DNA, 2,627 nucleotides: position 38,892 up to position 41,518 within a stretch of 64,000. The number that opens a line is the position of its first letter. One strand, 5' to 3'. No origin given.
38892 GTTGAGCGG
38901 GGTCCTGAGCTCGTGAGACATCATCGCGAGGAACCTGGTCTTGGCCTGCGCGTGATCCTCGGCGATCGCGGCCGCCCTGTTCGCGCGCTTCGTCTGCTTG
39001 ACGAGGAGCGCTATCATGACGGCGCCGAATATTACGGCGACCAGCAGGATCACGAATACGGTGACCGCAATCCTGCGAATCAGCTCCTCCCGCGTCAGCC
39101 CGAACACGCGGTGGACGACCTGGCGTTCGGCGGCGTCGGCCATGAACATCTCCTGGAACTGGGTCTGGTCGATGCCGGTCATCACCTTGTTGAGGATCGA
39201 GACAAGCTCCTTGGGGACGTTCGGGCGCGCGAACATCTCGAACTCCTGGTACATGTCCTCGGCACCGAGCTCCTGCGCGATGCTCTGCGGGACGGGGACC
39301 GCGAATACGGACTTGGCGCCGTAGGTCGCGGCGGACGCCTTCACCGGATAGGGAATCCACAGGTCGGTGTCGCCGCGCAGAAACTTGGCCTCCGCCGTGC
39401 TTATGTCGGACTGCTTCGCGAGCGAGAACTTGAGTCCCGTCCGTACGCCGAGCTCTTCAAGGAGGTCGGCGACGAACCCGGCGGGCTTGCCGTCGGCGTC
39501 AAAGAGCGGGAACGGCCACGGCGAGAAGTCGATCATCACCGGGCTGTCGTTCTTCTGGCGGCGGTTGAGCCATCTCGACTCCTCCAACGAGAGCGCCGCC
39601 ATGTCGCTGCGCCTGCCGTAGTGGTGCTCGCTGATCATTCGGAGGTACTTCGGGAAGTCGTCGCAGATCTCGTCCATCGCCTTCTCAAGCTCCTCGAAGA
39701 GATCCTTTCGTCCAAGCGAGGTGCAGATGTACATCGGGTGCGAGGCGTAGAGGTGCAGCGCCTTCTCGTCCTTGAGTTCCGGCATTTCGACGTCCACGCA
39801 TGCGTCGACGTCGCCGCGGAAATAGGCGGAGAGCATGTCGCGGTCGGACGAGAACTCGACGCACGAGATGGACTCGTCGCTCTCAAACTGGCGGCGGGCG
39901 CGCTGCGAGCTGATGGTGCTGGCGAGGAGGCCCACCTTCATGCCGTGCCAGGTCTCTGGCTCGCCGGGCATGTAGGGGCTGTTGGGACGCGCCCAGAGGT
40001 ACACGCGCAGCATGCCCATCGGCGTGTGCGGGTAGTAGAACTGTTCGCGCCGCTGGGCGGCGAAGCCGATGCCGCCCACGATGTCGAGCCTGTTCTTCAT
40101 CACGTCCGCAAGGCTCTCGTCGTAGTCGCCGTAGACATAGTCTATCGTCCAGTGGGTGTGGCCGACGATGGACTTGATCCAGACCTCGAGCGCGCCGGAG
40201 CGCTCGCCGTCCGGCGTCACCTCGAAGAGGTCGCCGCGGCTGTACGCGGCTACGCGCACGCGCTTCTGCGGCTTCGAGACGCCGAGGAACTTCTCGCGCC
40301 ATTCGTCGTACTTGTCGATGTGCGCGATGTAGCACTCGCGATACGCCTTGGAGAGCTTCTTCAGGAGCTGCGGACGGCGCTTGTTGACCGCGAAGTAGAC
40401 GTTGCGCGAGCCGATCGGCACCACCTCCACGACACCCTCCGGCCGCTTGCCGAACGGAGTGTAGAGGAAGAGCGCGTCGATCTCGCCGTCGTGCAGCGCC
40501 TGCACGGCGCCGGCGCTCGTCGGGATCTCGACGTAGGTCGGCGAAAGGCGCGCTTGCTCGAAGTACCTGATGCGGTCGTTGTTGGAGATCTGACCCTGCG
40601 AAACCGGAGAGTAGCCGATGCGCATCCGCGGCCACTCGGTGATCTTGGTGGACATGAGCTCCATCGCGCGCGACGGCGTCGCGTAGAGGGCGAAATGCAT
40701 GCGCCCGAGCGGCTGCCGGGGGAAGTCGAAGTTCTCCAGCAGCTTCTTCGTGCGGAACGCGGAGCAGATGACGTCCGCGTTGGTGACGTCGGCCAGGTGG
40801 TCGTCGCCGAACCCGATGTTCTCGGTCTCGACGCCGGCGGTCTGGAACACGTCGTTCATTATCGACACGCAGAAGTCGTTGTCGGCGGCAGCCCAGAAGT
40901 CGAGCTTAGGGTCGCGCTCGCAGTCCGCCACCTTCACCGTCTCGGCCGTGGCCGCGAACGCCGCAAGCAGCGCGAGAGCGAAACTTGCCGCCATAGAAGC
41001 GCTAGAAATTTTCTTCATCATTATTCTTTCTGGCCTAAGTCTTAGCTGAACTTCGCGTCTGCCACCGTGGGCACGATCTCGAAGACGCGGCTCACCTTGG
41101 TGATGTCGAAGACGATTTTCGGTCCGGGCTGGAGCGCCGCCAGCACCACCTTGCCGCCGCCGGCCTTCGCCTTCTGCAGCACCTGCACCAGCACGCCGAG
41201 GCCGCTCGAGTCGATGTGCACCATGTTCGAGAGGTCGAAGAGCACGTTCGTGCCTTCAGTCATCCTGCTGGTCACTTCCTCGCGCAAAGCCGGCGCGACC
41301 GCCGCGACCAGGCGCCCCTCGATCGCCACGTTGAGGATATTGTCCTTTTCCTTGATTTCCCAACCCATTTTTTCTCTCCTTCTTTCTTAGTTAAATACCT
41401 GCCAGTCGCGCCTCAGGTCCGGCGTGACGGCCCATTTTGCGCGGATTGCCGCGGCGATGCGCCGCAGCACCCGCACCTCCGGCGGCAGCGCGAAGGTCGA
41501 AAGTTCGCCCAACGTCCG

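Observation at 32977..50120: EPS/capsule operon carries its own multi-input phosphorelay plus partner-switching module (4 Hpt-less hybrid kinases, free Hpt, REC-PP2C-GHKL kinase, STAS)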

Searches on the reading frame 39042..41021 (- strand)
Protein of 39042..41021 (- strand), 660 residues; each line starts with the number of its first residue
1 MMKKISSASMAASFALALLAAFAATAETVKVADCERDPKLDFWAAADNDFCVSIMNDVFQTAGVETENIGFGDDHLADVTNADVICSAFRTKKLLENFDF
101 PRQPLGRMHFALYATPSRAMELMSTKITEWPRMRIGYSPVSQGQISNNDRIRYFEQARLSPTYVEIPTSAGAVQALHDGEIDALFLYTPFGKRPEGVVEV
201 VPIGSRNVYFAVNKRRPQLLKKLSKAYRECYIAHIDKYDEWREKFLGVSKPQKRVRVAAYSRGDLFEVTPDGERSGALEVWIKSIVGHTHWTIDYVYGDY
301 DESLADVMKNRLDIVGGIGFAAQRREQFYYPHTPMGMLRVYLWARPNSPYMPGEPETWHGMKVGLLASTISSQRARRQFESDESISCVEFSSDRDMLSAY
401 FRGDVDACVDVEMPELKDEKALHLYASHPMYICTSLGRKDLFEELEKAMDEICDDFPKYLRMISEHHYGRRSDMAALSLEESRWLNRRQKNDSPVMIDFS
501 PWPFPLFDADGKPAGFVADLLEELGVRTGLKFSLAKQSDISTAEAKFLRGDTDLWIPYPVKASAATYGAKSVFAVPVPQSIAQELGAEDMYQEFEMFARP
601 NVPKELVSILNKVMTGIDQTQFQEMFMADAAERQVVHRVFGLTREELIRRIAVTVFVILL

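Call 80: search_protein_families(library=pfam, proteins=[window:39042-41021:-], max_evalue=5)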
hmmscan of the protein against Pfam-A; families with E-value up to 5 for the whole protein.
window:39042-41021:- (660 aa): 3 families
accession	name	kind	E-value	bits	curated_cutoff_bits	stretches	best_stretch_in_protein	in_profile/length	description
PF00497.25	SBP_bac_3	-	2.9e-08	34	26.4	2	502-555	10-62/132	Bacterial extracellular solute-binding proteins, family 3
PF03037.21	KMP11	-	0.13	13.5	28.3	1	409-468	15-74/90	Kinetoplastid membrane protein 11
PF09892.16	DUF2119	-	0.17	11.7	30.5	1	406-455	129-178/188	Uncharacterized protein conserved in archaea (DUF2119)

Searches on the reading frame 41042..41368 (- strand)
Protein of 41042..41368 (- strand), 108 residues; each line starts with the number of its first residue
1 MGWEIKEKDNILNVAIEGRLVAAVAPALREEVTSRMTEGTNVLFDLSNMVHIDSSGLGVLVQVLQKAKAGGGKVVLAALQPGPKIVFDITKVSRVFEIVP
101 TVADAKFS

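Call 3: search_protein_families(library=pfam, proteins=[window:41042-41368:-], max_evalue=0.01)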
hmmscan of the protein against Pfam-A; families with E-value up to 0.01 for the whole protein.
window:41042-41368:- (108 aa): 2 families
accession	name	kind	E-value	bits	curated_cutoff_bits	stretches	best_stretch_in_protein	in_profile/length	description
PF01740.26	STAS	-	1.1e-21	77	22.6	1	3-105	2-106/106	STAS domain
PF13466.11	STAS_2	-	2.2e-10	41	29.2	1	14-88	1-75/80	STAS domain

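Call 15: search_protein_families(library=ncbifam, proteins=[window:41042-41368:-], max_evalue=0.01)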
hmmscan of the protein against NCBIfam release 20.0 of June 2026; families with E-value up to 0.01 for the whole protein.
window:41042-41368:- (108 aa): 5 families
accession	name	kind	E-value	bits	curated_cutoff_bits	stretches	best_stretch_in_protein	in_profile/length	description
TIGR00377.1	ant_ant_sig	superfamily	5.9e-18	64.7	53.45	1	1-102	3-106/108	anti-sigma factor antagonist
TIGR02886.1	spore_II_AA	equivalog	1e-11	44.7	114.75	1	4-101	2-101/106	anti-sigma F factor antagonist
NF033618.0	mlaB_1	equivalog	4.6e-05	23.8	90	1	15-77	13-73/94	lipid asymmetry maintenance protein MlaB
NF008660.1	PRK11660.1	equivalog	0.00037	19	614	1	7-92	461-545/572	C4-dicarboxylic acid transporter DauA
NF002134.0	PRK00971.1-4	equivalog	0.0018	17.1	557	1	7-77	325-395/429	glutaminase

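Call 93: search_protein_families(library=padloc, proteins=[window:41042-41368:-], max_evalue=0.01)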
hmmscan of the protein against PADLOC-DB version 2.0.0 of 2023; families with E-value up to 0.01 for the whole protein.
window:41042-41368:- (108 aa): 0 families
